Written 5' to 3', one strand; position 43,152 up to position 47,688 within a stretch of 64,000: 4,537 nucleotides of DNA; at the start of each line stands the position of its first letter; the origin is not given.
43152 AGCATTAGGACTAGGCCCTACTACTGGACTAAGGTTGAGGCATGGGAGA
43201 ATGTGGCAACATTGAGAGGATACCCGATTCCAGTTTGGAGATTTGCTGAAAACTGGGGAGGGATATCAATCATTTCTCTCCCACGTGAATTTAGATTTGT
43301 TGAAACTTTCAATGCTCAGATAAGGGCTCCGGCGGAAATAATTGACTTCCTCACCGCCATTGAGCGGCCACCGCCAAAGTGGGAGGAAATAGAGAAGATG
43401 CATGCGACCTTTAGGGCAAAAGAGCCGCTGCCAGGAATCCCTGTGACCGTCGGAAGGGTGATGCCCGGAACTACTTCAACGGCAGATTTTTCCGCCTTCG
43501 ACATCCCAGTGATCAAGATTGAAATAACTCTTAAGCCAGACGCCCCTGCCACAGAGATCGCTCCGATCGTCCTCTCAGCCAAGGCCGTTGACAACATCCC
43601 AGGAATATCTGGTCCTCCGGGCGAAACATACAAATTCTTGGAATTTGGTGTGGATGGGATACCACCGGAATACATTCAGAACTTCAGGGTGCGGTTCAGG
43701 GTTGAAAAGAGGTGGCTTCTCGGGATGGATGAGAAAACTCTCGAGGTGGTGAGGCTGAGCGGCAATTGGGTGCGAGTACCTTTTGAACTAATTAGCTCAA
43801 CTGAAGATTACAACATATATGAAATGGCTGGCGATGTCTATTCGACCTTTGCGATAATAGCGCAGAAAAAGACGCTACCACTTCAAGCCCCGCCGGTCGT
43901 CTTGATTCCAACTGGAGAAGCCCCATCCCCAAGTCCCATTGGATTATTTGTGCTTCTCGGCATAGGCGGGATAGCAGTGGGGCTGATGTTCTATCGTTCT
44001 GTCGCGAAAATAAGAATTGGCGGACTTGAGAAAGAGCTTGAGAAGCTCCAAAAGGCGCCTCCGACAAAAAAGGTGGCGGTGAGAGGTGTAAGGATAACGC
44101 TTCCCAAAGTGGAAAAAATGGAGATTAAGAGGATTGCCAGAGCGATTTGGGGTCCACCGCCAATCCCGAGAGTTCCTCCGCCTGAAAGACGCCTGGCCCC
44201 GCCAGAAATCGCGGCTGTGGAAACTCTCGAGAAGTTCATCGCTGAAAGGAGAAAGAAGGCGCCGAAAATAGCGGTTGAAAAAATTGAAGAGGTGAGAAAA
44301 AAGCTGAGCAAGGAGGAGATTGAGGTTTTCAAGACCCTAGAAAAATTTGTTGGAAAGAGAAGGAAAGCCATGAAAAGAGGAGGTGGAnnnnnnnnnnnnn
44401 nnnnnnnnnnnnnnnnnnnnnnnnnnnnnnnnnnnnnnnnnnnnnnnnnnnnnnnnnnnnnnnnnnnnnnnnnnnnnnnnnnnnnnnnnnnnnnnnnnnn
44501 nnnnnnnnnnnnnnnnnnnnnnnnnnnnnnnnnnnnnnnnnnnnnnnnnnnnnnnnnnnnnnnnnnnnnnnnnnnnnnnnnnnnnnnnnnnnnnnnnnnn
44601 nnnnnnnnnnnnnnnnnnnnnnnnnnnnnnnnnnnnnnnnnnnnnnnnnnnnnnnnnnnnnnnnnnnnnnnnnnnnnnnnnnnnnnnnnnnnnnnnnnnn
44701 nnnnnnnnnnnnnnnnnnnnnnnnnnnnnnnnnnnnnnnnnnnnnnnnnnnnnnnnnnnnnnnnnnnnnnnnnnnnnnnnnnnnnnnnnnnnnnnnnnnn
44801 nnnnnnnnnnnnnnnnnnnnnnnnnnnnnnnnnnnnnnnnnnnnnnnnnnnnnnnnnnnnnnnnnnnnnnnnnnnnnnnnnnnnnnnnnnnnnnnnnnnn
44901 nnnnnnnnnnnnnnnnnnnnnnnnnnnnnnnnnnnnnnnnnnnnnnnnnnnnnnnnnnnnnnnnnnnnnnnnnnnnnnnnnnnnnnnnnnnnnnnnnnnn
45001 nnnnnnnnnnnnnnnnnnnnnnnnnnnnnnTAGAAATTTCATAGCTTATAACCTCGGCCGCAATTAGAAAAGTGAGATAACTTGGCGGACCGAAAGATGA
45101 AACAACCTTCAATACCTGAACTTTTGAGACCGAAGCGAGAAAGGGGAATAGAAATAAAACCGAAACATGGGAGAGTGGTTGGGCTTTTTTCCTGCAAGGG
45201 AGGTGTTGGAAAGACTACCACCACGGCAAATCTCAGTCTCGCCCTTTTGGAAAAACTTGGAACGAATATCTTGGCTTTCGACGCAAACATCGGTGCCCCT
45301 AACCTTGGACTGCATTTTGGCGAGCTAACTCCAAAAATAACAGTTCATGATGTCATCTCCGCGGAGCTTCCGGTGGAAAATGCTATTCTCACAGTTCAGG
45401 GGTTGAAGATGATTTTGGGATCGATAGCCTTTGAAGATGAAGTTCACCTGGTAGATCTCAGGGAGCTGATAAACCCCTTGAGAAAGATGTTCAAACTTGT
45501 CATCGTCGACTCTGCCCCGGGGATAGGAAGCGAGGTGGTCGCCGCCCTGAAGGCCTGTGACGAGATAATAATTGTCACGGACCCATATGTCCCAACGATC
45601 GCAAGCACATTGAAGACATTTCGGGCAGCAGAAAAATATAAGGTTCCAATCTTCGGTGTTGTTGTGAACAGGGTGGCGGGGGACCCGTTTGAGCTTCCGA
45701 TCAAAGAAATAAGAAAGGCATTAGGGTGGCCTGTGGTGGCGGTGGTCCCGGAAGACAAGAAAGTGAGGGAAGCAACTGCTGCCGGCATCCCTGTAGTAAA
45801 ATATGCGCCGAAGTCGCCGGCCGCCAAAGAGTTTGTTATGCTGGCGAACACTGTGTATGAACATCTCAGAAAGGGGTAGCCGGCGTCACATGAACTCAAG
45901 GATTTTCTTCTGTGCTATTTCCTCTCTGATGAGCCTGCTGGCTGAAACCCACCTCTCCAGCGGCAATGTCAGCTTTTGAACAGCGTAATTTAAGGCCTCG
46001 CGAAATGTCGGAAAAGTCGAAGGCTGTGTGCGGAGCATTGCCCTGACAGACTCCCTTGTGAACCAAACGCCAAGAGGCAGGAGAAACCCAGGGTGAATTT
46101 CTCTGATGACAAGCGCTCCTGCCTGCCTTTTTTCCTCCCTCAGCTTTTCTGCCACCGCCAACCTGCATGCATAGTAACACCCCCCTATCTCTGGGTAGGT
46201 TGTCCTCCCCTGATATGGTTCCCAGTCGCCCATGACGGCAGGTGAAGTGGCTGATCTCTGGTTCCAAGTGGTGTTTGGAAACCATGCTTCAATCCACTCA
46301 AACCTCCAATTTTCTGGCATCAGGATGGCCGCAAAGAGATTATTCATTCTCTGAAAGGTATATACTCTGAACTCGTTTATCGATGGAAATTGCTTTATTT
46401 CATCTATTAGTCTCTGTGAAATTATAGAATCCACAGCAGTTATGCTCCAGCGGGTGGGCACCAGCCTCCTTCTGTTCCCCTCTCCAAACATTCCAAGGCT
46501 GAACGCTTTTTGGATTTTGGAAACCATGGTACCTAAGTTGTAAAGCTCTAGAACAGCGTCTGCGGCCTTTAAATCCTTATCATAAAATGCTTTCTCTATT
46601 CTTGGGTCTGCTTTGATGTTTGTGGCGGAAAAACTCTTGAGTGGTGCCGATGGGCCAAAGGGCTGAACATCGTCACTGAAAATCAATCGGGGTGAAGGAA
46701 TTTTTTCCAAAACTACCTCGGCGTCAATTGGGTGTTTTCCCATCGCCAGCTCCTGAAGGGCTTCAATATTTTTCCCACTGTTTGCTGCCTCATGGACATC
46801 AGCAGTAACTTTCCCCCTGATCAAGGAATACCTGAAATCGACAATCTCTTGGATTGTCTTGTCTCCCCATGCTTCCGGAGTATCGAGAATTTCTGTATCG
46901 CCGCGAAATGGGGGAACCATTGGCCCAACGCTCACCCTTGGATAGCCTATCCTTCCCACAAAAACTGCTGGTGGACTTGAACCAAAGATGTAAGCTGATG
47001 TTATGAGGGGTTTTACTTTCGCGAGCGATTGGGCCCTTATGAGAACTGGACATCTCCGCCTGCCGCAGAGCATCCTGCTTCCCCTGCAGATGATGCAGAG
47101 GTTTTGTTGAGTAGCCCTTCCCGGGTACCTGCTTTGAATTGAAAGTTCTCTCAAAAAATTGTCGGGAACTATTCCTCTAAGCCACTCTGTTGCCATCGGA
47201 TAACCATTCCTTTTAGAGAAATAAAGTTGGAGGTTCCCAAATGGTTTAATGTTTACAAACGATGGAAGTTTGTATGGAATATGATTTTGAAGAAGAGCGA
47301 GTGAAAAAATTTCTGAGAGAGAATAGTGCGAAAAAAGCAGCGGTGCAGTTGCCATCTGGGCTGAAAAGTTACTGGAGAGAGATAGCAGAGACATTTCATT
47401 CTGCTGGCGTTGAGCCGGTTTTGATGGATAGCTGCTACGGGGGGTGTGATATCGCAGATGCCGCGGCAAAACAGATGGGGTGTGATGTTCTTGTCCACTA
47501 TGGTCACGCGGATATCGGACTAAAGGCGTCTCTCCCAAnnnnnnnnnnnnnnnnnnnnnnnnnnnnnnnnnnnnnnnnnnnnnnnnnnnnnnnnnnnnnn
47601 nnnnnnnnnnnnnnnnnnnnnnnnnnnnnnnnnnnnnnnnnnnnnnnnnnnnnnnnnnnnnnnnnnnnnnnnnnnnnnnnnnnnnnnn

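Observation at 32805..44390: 3,861-aa single-ORF surface protein with a modular Fn3 / Trp-repeat architecture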

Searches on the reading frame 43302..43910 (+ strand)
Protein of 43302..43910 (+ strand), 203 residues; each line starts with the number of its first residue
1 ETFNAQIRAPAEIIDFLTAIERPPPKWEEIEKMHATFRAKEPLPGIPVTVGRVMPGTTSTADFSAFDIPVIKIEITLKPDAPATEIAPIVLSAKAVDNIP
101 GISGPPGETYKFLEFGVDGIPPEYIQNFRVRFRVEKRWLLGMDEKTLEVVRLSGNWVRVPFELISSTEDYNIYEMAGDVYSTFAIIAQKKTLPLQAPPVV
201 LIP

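Call 25: search_protein_families(library=pfam, proteins=[window:43302-43910:+], max_evalue=10)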
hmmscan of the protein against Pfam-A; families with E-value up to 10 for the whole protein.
window:43302-43910:+ (203 aa): 0 families

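Call 29: search_protein_families(library=ncbifam, proteins=[window:43302-43910:+], max_evalue=10)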
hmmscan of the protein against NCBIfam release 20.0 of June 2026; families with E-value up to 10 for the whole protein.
window:43302-43910:+ (203 aa): 1 family
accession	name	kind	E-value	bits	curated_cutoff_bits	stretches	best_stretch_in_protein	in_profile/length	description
TIGR04213.1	PGF_pre_PGF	domain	1.1e-11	44.9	28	1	52-187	15-153/153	PGF-pre-PGF domain-containing protein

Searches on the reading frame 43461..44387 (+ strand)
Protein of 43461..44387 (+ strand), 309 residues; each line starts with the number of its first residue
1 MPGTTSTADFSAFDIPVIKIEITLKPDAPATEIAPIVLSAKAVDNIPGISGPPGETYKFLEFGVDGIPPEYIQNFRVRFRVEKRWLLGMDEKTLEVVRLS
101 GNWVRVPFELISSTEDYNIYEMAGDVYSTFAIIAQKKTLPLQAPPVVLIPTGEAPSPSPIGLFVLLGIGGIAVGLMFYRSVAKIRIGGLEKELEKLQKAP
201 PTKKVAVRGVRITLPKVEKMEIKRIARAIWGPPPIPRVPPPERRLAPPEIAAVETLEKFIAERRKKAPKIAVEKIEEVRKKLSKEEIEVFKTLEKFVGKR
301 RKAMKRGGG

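Call 84: find_homologous_proteins(query=window:43461-44387:+, max_evalue=0.001)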
Query window:43461-44387:+: 7355 candidates shared short words with the query, none scored E <= 0.001.

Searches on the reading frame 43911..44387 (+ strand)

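Call 25: search_protein_families(library=pfam, proteins=[window:43911-44387:+], max_evalue=10)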
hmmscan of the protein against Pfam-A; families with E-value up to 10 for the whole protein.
window:43911-44387:+ (159 aa): 1 family
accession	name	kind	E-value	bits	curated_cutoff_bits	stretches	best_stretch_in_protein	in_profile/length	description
PF06305.16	LapA_dom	-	0.065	13.6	28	1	12-48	23-61/64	Lipopolysaccharide assembly protein A domain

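Call 29: search_protein_families(library=ncbifam, proteins=[window:43911-44387:+], max_evalue=10)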
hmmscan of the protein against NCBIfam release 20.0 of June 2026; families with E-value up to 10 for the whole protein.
window:43911-44387:+ (159 aa): 3 families
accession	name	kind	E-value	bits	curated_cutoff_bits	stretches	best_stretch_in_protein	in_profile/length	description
NF038394.1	lipo_LipL32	equivalog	0.023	14.2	300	1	28-113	175-267/269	major surface lipoprotein LipL32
NF053565.1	Gins23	equivalog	0.032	14.1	120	1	105-149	106-152/159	DNA replication protein Gins23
NF006612.0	PRK09174.1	equivalog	0.18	11.5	183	1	101-147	105-151/204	F0F1 ATP synthase subunit B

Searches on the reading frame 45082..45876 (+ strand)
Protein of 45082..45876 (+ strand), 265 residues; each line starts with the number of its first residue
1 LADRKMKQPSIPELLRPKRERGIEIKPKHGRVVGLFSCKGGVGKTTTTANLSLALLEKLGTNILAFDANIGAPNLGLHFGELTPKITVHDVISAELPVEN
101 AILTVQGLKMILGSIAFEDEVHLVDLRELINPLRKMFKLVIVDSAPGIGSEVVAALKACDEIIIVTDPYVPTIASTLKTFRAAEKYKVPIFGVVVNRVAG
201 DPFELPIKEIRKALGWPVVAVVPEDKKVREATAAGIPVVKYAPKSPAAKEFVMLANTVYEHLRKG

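Call 13: search_protein_families(library=pfam, proteins=[window:45082-45876:+], max_evalue=0.01)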
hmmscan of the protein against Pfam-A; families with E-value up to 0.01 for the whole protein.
window:45082-45876:+ (265 aa): 8 families
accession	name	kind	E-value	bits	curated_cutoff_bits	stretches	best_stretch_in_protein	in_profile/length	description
PF10609.15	ParA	-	6.8e-19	68.7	27.1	1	31-258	4-245/246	NUBPL iron-transfer P-loop NTPase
PF01656.29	CbiA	-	2.4e-18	66.7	25.4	1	37-238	5-125/125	CobQ/CobB/MinD/ParA nucleotide binding domain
PF13614.12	AAA_31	-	3.4e-13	50.4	27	1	31-168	2-149/177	AAA domain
PF00142.24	Fer4_NifH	-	5.7e-12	46.1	25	1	160-261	142-247/271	4Fe-4S iron sulfur cluster binding proteins, NifH/frxC family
PF06564.18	CBP_BcsQ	-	2.1e-09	37.7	21.3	1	32-256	3-231/234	Cellulose biosynthesis protein BcsQ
PF13500.12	AAA_26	-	5.9e-09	36.5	27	1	124-230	86-196/198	AAA domain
PF02374.21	ArsA_ATPase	-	0.00029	20.6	24.3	0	35-57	5-27/305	Anion-transporting ATPase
PF03358.20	FMN_red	-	0.0075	16.3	24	0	120-180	33-92/152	NADPH-dependent FMN reductase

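Call 74: search_protein_families(library=ncbifam, proteins=[window:45082-45876:+], max_evalue=0.001)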
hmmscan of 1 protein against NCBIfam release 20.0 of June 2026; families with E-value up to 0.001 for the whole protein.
window:45082-45876:+ (265 aa): 22 families
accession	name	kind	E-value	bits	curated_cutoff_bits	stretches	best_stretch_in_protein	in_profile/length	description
TIGR01969.1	minD_arch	subfamily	2.7e-55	187.3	201.75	1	31-259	1-231/251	cell division ATPase MinD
TIGR01968.1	minD_bact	equivalog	2.2e-29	102.6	212.9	1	31-256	2-234/261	septum site-determining protein MinD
TIGR03371.1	cellulose_yhjQ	equivalog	2e-15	56.9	157.85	1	32-262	3-245/246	cellulose biosynthesis protein BcsQ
NF041546.1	ParA_partition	equivalog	7.7e-13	48.5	180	2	126-256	66-202/203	ParA family partition ATPase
NF041136.1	MrpORP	equivalog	8.3e-13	48.3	450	1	32-261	7-251/365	iron-sulfur cluster carrier protein MrpORP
NF008079.0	PRK10818.1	equivalog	1.2e-12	47.8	508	1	31-241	3-230/270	septum site-determining protein MinD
TIGR03815.1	CpaE_hom_Actino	equivalog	2e-11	43.6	154.45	1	25-235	106-318/340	septum site-determining protein Ssd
TIGR01007.1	eps_fam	subfamily_domain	1.2e-10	41.3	108.05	1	24-199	11-191/204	polysaccharide biosynthesis tyrosine autokinase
NF033200.1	F430_CfbC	exception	3.9e-10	39.5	402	1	158-261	138-241/260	Ni-sirohydrochlorin a,c-diamide reductive cyclase ATP-dependent reductase subunit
NF047398.1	AAA_KGGVGR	domain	1.7e-09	38.3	90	1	31-95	3-68/190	KGGVGR-motif variant AAA ATPase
TIGR01287.1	nifH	equivalog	4.2e-09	36.1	394.35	1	180-261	162-247/275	nitrogenase iron protein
NF009701.0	PRK13230.1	subfamily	8.1e-08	31.6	350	1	173-261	174-260/291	nitrogenase reductase-like protein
NF008669.0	PRK11670.1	equivalog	1e-07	31.2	348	1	32-196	109-277/369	iron-sulfur cluster carrier protein ApbC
TIGR01281.1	DPOR_bchL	equivalog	2.6e-07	30.3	345.15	0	38-65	7-33/268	ferredoxin:protochlorophyllide reductase (ATP-dependent) iron-sulfur ATP-binding protein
TIGR03018.1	pepcterm_TyrKin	hypoth_equivalog_domain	7.7e-07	28.6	230.65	1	31-184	36-197/207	XrtA-associated tyrosine autokinase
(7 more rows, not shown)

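Call 76: search_solved_structures(query=window:45082-45876:+, max_evalue=0.00001)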
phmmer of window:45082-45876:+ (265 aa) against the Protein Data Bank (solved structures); distinct sequences matched with E-value up to 0.00001: 23.
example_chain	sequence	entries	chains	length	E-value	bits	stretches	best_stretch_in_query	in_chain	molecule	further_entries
1g3q_A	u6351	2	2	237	2.6e-39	138.5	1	30-258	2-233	CELL DIVISION INHIBITOR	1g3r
1ion_A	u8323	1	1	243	7.1e-37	130.5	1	31-258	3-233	PROBABLE CELL DIVISION INHIBITOR MIND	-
1hyq_A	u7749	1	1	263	2.6e-31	112.3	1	31-259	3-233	CELL DIVISION INHIBITOR (MIND-1)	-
4v03_A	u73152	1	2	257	1e-18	71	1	32-253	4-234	SITE-DETERMINING PROTEIN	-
4v02_A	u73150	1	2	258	2.9e-18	69.5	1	32-253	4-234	SITE-DETERMINING PROTEIN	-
5j1j_A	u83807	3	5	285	8.1e-17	64.8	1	31-257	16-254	Site-determining protein | Transcriptional antiactivator FleN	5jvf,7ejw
8pb9_A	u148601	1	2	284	2.3e-16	63.3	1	31-257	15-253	Antiactivator FleN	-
8p53_A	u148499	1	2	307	3.3e-16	62.8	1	31-257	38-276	Antiactivator FleN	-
3ea0_A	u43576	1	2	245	2.6e-15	59.9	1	31-252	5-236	ATPase, ParA family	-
4rz2_A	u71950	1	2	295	3.7e-15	59.4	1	27-252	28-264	Site-determining protein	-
4rz3_A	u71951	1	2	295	9.8e-15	58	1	27-252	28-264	Site-determining protein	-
6riq_C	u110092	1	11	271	5.1e-12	49.1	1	32-240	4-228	Site-determining protein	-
1wcv_1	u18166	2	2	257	5e-11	45.8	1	31-260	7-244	SEGREGATION PROTEIN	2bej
3q9l_A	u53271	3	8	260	5.6e-11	45.7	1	31-240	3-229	Septum site-determining protein minD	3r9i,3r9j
2bek_A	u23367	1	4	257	5.8e-11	45.6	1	31-260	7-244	SEGREGATION PROTEIN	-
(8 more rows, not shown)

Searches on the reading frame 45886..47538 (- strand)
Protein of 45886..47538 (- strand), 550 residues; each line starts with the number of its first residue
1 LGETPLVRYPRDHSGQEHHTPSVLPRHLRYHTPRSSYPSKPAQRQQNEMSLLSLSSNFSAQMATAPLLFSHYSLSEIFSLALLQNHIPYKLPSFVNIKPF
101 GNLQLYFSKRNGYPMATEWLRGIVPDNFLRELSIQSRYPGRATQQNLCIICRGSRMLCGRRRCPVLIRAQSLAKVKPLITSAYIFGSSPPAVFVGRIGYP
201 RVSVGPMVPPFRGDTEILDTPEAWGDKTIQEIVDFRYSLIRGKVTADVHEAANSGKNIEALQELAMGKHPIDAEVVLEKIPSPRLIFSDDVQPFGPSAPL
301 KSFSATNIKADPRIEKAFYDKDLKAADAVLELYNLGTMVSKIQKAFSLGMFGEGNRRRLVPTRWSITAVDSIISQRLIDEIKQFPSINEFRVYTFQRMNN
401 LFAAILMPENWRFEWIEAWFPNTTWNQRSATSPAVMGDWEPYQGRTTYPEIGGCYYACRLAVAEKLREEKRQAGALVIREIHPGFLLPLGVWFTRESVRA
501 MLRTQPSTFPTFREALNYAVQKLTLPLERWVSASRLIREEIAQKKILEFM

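Call 13: search_protein_families(library=pfam, proteins=[window:45886-47535:-], max_evalue=0.01)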
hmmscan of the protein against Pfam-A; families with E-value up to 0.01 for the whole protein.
window:45886-47535:- (549 aa): 2 families
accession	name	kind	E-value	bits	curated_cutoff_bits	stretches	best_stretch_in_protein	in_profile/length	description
PF04894.17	Nre_N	-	2.4e-101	339.5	25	1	156-425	1-270/270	Archaeal Nre, N-terminal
PF04895.17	Nre_C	-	2.8e-38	130.6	27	1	439-548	1-110/110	Archaeal Nre, C-terminal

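Call 15: find_encoding_contigs(protein=window:45886-47538:-, flank=10000, max_places=5)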
Protein window:45886-47538:- (550 aa): no gene with exactly this product is on record in the collection.
